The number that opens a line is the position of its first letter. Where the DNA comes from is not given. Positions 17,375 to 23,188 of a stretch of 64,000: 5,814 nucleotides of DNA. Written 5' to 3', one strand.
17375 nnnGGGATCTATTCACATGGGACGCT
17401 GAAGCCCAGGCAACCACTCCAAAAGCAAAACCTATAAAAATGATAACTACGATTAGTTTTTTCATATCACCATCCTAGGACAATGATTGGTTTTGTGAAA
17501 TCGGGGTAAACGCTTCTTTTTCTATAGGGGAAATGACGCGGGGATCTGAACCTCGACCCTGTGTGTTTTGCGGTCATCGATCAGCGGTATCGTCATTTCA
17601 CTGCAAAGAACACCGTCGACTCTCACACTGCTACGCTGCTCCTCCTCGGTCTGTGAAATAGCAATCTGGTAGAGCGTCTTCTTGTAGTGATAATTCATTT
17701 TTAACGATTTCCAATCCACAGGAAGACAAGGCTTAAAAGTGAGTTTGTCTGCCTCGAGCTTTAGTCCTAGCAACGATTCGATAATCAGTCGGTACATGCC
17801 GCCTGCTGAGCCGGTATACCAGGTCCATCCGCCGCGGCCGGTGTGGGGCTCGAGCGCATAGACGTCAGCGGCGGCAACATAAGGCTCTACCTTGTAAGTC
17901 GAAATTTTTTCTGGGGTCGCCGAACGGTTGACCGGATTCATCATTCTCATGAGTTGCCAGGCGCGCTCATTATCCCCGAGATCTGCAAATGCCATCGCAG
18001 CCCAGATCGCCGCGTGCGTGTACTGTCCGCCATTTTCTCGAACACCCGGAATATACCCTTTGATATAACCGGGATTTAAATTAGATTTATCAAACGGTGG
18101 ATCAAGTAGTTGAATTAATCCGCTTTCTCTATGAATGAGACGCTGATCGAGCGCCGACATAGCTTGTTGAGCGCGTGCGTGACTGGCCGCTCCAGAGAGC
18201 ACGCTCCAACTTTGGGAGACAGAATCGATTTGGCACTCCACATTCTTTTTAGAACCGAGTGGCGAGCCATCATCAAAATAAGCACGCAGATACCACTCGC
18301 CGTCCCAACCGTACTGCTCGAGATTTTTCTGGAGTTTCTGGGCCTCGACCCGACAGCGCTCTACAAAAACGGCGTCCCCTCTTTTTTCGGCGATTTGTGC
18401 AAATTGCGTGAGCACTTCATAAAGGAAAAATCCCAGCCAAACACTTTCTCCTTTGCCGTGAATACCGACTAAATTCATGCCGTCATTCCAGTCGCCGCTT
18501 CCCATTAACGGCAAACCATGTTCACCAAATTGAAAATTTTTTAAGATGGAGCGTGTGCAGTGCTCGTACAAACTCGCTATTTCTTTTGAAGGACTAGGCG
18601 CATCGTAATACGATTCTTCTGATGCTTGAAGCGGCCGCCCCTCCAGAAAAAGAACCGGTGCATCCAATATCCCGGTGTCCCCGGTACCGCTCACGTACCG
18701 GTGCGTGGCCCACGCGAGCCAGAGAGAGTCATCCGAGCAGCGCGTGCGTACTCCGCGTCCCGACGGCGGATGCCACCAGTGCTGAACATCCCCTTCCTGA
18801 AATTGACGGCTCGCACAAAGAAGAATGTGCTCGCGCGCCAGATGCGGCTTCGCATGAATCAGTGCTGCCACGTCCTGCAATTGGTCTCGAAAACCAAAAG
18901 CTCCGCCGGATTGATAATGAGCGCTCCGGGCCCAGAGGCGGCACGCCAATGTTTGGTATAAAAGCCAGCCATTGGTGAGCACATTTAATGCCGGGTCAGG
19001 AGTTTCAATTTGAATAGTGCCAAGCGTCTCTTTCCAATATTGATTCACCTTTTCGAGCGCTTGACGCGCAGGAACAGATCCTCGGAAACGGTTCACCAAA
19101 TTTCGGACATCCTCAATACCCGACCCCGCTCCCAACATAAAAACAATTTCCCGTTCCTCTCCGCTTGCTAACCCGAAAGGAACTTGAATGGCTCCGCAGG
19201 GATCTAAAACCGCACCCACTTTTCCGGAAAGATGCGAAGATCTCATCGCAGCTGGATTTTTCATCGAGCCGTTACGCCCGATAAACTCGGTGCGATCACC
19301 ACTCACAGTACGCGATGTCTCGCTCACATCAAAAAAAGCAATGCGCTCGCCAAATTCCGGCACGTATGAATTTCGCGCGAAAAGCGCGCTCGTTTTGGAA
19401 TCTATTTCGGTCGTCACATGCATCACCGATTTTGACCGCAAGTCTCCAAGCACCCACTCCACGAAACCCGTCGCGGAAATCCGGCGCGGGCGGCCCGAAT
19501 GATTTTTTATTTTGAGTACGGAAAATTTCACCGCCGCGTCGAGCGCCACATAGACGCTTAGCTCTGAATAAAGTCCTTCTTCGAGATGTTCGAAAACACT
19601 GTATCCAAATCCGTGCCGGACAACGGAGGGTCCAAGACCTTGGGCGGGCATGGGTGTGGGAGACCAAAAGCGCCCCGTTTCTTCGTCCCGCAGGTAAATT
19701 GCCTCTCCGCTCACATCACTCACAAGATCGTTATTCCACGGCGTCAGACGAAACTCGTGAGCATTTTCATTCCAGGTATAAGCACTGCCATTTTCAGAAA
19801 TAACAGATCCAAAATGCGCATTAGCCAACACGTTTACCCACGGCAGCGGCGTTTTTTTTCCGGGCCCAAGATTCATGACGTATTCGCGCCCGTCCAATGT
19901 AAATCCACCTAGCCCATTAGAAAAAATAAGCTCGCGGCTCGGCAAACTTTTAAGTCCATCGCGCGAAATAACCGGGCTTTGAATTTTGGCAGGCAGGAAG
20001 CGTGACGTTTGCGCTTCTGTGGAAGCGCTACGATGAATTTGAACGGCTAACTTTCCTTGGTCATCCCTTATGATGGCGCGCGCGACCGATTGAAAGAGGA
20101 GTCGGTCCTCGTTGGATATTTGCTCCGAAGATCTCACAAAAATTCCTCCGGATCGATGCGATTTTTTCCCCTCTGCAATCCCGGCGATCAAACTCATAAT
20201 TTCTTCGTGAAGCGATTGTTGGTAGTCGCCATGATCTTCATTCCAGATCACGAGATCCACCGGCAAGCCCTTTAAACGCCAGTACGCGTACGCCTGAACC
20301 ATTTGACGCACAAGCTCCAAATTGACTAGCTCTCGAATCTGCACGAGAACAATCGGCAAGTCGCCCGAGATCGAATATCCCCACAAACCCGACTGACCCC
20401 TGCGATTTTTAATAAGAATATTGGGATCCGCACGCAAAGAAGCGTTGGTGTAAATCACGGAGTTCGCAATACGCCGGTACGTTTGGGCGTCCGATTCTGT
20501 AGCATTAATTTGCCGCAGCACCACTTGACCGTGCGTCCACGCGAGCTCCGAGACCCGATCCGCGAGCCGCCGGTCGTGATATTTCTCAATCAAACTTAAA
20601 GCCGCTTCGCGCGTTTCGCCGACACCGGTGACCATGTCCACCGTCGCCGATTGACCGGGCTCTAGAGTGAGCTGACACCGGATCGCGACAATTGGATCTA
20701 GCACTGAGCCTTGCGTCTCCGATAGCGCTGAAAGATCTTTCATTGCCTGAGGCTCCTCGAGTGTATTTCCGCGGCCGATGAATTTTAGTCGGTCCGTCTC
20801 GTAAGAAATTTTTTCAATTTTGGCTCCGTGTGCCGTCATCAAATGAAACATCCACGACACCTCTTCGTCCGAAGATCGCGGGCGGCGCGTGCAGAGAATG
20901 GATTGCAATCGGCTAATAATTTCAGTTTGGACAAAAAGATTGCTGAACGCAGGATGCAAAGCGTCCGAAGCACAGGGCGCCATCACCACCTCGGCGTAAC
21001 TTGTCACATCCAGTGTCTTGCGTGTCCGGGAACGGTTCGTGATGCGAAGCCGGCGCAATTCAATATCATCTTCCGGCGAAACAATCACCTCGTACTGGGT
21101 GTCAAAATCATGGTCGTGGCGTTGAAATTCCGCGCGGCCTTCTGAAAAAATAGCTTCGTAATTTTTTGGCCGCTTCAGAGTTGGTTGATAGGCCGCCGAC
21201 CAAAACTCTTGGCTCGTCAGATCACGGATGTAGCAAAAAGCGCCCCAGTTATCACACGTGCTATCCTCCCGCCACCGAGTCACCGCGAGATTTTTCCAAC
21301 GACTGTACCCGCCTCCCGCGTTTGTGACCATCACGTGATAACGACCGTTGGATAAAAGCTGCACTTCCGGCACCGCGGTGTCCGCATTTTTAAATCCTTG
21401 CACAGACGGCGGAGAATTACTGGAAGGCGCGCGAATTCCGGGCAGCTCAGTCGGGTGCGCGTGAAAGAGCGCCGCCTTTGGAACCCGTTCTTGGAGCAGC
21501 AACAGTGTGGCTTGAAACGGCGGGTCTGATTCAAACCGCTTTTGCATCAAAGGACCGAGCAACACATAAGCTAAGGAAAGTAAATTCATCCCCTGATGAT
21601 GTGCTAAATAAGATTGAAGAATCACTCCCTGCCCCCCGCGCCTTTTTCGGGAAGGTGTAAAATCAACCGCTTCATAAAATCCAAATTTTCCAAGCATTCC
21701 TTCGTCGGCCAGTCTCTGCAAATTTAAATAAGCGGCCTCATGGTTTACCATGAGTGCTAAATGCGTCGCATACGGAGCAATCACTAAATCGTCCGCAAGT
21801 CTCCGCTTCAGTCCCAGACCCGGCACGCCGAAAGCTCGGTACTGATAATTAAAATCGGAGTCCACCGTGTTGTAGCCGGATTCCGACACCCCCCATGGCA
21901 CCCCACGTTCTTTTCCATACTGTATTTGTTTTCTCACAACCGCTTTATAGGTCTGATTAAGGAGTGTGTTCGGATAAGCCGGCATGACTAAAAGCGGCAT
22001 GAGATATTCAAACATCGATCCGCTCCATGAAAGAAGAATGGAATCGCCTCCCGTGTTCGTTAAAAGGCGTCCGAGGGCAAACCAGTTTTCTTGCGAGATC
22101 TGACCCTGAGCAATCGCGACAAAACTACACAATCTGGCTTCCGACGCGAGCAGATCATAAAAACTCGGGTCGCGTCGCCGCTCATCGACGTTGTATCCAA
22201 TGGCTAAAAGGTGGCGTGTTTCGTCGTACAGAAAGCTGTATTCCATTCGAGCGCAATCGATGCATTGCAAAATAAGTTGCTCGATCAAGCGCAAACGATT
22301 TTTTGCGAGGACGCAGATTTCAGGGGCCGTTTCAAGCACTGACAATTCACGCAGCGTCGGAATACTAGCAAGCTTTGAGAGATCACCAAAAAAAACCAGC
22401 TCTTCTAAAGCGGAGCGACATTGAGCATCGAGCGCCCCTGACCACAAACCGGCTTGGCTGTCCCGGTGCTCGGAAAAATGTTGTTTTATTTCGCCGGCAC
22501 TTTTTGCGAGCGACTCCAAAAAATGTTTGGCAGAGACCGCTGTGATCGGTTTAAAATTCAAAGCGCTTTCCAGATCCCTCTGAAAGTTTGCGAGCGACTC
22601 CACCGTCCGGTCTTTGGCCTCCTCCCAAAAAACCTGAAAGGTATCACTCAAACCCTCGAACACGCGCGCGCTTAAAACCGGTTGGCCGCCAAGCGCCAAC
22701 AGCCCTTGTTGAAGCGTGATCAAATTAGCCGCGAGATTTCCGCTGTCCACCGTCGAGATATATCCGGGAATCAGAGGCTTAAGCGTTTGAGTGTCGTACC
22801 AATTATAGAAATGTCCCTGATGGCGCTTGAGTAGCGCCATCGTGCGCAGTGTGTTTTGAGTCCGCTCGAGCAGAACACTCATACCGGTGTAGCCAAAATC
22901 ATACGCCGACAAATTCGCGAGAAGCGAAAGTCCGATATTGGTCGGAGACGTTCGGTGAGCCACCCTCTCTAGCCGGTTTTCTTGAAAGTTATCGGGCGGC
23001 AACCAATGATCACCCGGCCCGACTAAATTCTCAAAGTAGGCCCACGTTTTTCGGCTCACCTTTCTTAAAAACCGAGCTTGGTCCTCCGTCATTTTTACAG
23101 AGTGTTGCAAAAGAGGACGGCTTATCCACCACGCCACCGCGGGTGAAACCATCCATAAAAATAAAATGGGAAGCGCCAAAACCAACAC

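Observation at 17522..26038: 8.5-kb ORF encoding a 2838-aa GT84 + glucoamylase-like + GH94 multidomain membrane protein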

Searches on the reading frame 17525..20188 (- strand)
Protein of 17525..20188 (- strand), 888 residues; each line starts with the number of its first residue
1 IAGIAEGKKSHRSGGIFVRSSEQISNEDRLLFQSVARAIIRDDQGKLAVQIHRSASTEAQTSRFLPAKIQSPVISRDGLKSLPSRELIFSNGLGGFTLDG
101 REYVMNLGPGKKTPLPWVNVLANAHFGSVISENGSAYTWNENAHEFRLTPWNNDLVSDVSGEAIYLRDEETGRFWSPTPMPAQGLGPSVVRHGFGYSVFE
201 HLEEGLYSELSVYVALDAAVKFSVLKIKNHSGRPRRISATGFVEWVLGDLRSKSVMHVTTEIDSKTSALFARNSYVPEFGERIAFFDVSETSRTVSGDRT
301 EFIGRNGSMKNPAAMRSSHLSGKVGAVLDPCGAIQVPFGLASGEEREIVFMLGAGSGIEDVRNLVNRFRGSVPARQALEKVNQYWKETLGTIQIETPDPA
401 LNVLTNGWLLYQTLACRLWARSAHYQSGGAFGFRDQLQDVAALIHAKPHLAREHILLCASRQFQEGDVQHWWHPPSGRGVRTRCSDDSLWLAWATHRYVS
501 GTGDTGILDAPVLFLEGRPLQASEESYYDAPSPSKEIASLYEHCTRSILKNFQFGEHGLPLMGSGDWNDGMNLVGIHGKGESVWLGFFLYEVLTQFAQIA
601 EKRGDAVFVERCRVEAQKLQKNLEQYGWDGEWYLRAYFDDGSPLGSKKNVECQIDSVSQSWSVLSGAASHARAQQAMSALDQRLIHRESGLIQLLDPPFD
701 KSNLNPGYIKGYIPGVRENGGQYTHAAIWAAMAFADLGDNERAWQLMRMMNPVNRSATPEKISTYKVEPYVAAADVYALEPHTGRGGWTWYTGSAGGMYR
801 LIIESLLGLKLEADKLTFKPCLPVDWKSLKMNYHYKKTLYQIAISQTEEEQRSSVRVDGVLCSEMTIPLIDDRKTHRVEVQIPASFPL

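Call 15: search_solved_structures(query=window:17525-20188:-, max_evalue=1e-100, show_alignments=1)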
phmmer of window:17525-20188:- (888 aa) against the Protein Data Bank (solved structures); distinct sequences matched with E-value up to 1e-100: 2.
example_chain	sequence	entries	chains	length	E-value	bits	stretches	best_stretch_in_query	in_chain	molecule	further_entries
8rf9_A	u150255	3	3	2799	1.7e-231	773.9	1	34-859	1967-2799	Cyclic beta 1-2 glucan synthetase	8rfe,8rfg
8rf0_A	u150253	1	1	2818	1.7e-231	773.9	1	34-859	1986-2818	Cyclic beta-(1,2)-glucan synthase NdvB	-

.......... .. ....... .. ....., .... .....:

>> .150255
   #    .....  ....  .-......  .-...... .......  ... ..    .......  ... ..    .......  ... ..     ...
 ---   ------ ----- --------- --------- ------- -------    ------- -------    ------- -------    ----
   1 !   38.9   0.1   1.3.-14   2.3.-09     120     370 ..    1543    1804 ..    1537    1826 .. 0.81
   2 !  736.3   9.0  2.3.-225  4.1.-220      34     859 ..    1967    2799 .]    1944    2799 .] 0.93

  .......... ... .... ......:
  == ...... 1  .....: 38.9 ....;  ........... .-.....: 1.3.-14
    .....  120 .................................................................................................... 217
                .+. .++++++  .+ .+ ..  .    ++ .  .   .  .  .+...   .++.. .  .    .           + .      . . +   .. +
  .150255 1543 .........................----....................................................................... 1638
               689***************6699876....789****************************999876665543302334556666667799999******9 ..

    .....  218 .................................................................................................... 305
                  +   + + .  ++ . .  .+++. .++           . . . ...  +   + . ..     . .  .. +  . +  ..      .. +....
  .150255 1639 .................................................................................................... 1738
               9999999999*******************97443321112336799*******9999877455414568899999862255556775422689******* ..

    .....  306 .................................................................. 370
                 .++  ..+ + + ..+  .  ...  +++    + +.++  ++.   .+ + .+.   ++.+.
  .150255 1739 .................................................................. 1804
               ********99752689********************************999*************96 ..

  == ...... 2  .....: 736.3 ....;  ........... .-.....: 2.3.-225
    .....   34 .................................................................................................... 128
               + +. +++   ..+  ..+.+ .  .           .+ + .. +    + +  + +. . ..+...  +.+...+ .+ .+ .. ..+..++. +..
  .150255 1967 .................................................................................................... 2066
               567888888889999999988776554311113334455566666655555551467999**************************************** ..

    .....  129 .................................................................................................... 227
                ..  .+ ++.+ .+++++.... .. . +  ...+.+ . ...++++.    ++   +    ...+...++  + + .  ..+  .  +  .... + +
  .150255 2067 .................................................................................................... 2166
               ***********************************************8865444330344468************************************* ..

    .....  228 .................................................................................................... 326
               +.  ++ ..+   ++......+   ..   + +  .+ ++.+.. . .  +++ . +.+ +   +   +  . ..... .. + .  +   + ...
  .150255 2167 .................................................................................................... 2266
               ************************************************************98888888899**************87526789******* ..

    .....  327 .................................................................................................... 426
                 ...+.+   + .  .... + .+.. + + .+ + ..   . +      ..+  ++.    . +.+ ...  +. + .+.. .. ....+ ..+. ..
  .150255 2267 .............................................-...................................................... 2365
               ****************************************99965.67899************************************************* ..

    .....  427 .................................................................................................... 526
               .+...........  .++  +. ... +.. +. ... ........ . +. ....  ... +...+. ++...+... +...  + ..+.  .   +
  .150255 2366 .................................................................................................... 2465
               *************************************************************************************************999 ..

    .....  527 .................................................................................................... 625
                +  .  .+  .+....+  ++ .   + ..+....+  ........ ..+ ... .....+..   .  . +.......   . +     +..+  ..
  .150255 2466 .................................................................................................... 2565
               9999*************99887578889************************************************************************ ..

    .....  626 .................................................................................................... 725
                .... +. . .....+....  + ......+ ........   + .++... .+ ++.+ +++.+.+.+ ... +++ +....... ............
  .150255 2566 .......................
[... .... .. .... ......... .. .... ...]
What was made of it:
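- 17525..21433 (-): Residues about 1536-2838: GH94 phosphorylase (GP) region that trims chain length, with D2385 and catalytic acid D2519 (GDWNDG). It aligns to AtCgs through to the C-terminus (call 15).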

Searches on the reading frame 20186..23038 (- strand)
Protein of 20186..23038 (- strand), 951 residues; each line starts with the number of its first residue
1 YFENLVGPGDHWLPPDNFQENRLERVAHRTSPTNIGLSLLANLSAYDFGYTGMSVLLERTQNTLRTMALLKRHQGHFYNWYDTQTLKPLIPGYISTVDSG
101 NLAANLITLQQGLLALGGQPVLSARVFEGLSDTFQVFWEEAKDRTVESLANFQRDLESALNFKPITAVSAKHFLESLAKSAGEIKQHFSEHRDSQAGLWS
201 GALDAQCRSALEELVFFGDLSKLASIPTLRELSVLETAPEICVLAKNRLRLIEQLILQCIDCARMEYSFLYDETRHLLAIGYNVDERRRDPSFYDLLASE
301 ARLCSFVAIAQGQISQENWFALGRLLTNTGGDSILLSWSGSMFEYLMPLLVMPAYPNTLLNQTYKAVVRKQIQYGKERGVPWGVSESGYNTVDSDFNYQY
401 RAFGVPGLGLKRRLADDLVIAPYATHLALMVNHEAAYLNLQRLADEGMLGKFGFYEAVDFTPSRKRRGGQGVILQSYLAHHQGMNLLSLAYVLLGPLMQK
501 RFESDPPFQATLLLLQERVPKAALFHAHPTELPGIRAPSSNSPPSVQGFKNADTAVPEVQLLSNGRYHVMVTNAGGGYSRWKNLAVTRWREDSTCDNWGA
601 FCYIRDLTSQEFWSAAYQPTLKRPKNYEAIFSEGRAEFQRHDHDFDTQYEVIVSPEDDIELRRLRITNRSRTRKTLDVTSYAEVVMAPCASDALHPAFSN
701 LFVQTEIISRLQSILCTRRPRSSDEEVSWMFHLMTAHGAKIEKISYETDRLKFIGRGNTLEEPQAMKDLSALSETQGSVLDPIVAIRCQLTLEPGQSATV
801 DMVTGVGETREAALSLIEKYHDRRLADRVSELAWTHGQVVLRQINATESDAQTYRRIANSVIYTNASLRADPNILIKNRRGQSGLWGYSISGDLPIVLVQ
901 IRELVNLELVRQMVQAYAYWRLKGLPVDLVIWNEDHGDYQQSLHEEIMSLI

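Call 14: search_solved_structures(query=window:20186-23038:-, max_evalue=1e-100, show_alignments=2)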
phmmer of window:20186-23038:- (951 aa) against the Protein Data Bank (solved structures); distinct sequences matched with E-value up to 1e-100: 3.
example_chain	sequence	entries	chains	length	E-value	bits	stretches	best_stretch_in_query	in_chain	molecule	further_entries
8rf0_A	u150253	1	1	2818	2.6e-192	644.4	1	1-945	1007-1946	Cyclic beta-(1,2)-glucan synthase NdvB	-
8rf9_A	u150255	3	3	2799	2.7e-192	644.3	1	1-945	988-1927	Cyclic beta 1-2 glucan synthetase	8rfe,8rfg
8wy1_A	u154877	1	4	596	1.2e-119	403.9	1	1-521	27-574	Glycosyltransferase 36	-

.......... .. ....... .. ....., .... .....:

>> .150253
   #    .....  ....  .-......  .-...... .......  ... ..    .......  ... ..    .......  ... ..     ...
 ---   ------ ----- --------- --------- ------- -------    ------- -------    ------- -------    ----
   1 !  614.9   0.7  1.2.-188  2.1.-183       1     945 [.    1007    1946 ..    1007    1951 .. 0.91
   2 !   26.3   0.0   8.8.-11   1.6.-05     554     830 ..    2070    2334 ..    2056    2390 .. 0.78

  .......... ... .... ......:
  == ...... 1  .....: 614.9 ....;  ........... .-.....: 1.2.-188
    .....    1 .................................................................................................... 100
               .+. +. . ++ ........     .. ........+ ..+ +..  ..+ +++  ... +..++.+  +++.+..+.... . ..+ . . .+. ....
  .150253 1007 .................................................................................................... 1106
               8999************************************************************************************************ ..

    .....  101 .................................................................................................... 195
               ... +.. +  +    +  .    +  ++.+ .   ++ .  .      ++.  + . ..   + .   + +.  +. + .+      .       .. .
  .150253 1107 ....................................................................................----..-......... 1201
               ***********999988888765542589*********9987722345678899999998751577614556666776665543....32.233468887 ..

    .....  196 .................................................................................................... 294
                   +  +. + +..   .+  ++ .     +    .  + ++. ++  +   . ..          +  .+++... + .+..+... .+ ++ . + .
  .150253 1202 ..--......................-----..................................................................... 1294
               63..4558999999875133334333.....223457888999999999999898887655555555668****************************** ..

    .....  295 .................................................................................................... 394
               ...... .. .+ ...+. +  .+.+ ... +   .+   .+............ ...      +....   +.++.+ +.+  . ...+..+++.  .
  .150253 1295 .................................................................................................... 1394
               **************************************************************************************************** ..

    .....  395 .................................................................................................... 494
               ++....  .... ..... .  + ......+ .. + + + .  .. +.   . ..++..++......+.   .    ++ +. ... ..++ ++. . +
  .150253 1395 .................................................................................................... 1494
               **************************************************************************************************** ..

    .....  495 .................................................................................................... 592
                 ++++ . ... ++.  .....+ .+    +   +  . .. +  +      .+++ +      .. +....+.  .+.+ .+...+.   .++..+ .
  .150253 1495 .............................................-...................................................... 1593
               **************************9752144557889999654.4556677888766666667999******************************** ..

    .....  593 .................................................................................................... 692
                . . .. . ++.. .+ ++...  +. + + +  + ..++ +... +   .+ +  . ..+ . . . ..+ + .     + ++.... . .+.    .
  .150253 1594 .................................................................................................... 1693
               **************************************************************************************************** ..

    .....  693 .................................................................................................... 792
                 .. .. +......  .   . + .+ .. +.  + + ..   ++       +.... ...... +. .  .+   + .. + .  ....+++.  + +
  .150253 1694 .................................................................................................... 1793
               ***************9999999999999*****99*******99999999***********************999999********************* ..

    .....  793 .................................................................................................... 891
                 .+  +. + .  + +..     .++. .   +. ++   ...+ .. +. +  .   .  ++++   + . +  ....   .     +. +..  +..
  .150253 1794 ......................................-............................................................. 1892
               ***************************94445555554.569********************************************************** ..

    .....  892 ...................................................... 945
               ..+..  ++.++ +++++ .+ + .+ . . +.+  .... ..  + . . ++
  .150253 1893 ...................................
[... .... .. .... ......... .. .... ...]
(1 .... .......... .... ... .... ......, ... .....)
